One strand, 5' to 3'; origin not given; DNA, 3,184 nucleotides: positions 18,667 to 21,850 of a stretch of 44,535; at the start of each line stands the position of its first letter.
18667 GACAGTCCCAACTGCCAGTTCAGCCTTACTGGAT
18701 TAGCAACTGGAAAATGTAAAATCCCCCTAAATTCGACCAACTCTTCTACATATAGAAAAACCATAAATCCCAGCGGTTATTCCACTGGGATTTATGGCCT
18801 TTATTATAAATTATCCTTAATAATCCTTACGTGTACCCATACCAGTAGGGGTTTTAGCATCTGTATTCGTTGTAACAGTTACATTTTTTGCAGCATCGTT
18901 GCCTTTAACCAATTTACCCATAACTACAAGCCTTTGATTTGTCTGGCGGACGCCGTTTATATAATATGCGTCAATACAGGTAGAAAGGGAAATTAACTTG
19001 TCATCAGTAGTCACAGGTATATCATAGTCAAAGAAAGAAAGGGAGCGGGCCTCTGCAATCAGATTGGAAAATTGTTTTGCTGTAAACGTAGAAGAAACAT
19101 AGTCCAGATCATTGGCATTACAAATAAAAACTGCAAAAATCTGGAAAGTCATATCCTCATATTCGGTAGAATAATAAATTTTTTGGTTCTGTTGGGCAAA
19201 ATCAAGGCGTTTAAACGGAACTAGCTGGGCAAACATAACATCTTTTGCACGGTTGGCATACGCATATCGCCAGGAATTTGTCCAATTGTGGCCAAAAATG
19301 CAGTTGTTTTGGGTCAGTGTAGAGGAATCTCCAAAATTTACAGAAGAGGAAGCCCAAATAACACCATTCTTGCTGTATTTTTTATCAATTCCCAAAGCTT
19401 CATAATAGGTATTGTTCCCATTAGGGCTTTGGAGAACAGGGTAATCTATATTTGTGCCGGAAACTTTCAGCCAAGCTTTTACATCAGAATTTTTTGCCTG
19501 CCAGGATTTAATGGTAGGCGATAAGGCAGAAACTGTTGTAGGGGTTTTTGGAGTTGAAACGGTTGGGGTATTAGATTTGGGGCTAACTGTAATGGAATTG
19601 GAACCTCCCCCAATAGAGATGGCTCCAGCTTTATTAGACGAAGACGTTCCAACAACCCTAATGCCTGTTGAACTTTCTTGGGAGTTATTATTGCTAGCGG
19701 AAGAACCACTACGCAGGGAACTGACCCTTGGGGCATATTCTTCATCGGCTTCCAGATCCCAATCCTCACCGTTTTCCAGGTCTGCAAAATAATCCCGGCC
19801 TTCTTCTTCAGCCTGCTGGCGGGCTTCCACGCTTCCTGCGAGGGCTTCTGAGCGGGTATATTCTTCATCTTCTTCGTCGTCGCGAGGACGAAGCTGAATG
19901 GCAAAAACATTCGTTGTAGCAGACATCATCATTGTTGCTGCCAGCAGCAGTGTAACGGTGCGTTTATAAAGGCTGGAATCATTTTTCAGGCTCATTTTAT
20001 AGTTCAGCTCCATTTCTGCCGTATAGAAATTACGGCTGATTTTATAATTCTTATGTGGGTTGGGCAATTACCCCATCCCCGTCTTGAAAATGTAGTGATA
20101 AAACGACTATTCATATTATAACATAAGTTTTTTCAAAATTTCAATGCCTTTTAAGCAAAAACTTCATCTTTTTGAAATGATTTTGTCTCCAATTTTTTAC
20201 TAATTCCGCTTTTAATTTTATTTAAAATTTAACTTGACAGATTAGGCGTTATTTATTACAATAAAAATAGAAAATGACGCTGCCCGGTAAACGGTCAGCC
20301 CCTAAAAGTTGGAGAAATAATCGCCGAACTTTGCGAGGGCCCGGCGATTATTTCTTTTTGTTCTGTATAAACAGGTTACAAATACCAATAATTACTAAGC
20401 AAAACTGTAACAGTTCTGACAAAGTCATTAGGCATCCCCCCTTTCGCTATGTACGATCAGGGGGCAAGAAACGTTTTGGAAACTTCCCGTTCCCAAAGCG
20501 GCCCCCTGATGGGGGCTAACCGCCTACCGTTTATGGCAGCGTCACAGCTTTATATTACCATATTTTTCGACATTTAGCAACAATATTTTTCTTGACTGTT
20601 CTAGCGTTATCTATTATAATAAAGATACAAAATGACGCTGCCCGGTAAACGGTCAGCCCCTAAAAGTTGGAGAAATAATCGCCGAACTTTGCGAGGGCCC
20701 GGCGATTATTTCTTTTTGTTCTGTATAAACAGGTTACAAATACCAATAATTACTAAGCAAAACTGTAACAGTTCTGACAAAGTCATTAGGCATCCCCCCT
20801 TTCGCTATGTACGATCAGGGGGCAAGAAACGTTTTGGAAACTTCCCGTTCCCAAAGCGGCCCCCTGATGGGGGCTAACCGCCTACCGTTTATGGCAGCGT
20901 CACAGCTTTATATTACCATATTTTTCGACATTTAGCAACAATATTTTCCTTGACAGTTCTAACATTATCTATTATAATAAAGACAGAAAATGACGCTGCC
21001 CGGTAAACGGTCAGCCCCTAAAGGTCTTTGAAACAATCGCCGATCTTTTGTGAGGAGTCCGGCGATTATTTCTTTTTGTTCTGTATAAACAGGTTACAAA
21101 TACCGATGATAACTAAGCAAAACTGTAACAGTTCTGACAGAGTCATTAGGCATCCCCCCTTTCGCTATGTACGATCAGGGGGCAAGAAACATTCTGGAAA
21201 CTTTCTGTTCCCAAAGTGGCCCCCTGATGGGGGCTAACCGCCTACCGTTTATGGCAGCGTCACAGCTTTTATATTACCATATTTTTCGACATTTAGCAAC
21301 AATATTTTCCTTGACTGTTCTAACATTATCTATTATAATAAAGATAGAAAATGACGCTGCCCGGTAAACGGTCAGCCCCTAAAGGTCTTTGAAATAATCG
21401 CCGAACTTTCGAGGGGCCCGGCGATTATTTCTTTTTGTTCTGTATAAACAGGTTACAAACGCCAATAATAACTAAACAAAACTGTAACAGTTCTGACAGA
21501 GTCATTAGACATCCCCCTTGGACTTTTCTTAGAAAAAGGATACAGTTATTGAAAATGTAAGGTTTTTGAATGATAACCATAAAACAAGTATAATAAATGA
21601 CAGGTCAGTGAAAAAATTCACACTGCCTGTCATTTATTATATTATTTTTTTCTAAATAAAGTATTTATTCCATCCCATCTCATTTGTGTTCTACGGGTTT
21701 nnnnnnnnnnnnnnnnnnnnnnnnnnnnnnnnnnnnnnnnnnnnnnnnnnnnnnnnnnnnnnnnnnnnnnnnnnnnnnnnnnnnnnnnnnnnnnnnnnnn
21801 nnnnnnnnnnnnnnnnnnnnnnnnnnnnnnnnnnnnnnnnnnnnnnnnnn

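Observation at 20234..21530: Amplified type I toxin-antitoxin-like array: four tandem units, each with a 26-aa hydrophobic peptide gene and a convergent antisense small-RNA unit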

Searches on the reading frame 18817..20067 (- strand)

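Call 10: search_protein_families(library=pfam, proteins=[window:18817-20067:-], max_evalue=0.01)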
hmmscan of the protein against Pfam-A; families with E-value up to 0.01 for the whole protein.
window:18817-20067:- (416 aa): 1 family
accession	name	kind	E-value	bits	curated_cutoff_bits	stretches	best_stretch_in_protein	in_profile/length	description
PF04203.18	Sortase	-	2.2e-10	40.8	26.6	1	200-387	1-125/125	Sortase domain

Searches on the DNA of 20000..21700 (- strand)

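Call 5: search_rna_families(source=window, start=20000, end=21700, threshold=evalue, max_evalue=10, show_alignments=3)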
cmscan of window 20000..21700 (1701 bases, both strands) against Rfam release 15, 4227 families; matches with E-value up to 10: 33.
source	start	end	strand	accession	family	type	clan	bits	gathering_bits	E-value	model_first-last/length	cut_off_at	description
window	20508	20664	-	RF04108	mir-2513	Gene; miRNA;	-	26.9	89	0.017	1-120/120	no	mir-2513 microRNA precursor family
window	20498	20652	-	RF01619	ceN115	Gene; sRNA;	-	26.5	44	0.0056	1-159/159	no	C. elegans sRNA ceN115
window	21579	21653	-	RF00130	mir-192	Gene; miRNA;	-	25.3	54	0.0036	1-76/76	no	mir-192/215 microRNA precursor family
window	21226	21383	-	RF04108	mir-2513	Gene; miRNA;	-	24.3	89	0.082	1-120/120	no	mir-2513 microRNA precursor family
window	21582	21650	+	RF00130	mir-192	Gene; miRNA;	-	23.3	54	0.015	1-76/76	no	mir-192/215 microRNA precursor family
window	20866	21022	-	RF04108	mir-2513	Gene; miRNA;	-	22.7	89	0.2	1-120/120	no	mir-2513 microRNA precursor family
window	20262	20359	+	RF02074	STnc240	Gene; sRNA;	-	22.4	55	2.3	1-77/77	no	Enterobacterial sRNA STnc240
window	21233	21376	-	RF04147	MIR6224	Gene; miRNA;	-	22.1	171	0.14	1-176/176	no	MIR6224 microRNA precursor family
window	20627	20717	+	RF02074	STnc240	Gene; sRNA;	-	22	55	2.8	1-77/77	no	Enterobacterial sRNA STnc240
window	20515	20657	-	RF04147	MIR6224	Gene; miRNA;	-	21.6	171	0.19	1-176/176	no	MIR6224 microRNA precursor family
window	20663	20736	+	RF01742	lactis-plasmid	Gene; sRNA;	-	21.6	70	1.9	1-106/106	no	lactis-plasmid RNA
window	20305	20378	+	RF01742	lactis-plasmid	Gene; sRNA;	-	21.6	70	1.9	1-106/106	no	lactis-plasmid RNA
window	21589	21647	+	RF04128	MIR8562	Gene; miRNA;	-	20.5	211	0.57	96-153/242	no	MIR8562 microRNA precursor family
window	21555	21640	+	RF01669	P14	Gene; sRNA;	-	20.2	45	0.4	1-146/146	no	Pseudomonas sRNA P14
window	21392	21429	-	RF03067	terC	Cis-reg;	-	19.8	39.9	2.3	1-59/59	no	terC RNA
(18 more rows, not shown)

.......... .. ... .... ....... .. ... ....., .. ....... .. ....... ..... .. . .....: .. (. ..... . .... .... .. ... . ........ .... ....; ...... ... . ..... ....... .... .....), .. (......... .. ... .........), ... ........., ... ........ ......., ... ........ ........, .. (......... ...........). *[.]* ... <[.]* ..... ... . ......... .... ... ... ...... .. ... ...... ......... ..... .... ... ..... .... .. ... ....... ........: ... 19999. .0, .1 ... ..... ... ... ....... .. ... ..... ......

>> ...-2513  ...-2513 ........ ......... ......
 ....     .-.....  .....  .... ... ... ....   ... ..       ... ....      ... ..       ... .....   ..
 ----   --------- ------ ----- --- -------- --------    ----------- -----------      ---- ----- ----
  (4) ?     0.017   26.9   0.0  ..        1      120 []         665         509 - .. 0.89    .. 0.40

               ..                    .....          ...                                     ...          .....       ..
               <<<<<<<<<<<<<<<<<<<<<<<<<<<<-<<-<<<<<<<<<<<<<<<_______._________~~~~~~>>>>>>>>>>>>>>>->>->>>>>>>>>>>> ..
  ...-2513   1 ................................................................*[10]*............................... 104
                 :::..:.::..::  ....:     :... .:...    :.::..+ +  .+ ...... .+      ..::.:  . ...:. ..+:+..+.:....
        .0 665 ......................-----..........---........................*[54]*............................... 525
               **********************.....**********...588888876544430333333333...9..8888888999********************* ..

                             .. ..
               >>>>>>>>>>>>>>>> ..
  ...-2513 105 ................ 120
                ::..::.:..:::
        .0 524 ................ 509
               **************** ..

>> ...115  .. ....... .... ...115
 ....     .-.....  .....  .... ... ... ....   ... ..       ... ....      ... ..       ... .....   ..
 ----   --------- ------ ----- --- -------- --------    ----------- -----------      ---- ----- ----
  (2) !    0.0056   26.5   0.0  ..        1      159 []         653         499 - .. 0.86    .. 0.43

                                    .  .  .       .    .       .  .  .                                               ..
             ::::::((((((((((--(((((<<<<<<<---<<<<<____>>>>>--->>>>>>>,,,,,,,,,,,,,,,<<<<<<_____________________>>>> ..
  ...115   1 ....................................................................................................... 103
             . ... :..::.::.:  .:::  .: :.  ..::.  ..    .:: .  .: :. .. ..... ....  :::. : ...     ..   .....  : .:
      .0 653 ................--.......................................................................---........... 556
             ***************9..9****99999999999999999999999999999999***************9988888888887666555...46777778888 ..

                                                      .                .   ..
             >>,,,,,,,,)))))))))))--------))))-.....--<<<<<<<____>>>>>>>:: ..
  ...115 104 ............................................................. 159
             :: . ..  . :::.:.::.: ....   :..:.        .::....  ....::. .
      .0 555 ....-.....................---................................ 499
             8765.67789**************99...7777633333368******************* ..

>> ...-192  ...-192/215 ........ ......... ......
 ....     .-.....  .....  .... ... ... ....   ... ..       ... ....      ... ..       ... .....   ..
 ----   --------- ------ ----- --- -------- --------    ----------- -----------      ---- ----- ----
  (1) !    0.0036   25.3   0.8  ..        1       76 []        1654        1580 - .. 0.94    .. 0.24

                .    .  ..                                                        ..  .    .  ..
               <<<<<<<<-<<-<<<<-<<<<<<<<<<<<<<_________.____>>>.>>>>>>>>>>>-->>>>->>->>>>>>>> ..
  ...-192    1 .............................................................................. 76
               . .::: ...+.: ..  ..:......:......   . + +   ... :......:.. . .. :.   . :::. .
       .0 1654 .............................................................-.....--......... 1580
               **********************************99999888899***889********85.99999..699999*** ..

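Call 19: search_dna_similar(query=window:20583-20958:-, collection=plasmids, mode=distant, max_evalue=0.001)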
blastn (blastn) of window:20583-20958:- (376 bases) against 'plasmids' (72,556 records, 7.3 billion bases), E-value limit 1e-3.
No match.

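Call 20: search_dna_similar(query=window:20583-20958:-, collection=phages, mode=distant, max_evalue=0.001)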
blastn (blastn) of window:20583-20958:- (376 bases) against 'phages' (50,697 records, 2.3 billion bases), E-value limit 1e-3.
No match.

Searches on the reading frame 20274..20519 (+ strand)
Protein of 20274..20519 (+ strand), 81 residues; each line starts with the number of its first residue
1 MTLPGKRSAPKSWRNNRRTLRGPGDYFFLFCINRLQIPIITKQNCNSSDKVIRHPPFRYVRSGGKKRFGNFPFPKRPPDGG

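Call 7: search_protein_families(library=pfam, proteins=[window:20274-20519:+], max_evalue=10)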
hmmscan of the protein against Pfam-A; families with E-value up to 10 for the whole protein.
window:20274-20519:+ (81 aa): 0 families

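Call 8: search_protein_families(library=ncbifam, proteins=[window:20274-20519:+], max_evalue=10)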
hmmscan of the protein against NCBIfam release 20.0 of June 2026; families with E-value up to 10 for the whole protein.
window:20274-20519:+ (81 aa): 0 families
